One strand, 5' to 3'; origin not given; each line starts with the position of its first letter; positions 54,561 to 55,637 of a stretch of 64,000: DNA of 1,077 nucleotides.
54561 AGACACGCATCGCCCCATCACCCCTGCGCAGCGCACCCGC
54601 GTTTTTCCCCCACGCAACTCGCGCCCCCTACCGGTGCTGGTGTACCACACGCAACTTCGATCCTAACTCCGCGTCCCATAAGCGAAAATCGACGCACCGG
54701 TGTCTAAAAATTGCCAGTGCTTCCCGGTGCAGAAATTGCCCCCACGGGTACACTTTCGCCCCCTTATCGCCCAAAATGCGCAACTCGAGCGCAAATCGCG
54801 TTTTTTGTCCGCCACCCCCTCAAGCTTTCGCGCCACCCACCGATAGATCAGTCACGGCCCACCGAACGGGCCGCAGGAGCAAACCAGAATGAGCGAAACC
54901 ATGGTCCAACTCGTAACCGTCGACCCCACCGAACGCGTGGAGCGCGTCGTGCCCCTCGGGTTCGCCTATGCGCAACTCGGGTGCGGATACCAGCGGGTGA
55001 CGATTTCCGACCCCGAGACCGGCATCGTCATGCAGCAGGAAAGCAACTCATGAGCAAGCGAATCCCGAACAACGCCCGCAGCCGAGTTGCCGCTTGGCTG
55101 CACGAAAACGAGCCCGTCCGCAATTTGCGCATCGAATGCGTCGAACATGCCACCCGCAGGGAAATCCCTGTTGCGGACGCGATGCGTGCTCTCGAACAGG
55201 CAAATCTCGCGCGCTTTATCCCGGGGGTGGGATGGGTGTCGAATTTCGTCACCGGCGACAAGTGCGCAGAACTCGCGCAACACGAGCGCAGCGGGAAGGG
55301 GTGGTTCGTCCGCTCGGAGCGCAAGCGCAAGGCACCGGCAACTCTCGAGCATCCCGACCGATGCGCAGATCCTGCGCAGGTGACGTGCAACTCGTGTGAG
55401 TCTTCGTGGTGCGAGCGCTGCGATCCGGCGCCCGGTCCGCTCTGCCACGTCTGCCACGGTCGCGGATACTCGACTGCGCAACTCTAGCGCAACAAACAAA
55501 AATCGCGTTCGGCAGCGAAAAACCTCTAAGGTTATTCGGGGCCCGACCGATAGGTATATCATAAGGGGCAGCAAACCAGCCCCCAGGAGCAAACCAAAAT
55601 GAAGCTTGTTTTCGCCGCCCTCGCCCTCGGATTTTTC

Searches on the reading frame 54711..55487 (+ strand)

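Call 11: search_protein_families(library=pfam, proteins=[window:54711-55487:+], max_evalue=0.1)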
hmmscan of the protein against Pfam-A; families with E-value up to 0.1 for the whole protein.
window:54711-55487:+ (258 aa): 2 families
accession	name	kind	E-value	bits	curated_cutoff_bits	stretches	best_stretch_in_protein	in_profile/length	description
PF05077.17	DUF678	-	0.016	15.7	24.1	1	202-231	9-33/74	Protein of unknown function (DUF678)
PF22586.1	ANCHR-like_BBOX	-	0.024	15.2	27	1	217-237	4-24/39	ANCHR-like B-box zinc-binding domain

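Call 12: search_protein_families(library=phrogs, proteins=[window:54711-55487:+], max_evalue=0.1)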
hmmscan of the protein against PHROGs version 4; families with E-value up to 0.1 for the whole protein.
window:54711-55487:+ (258 aa): 0 families
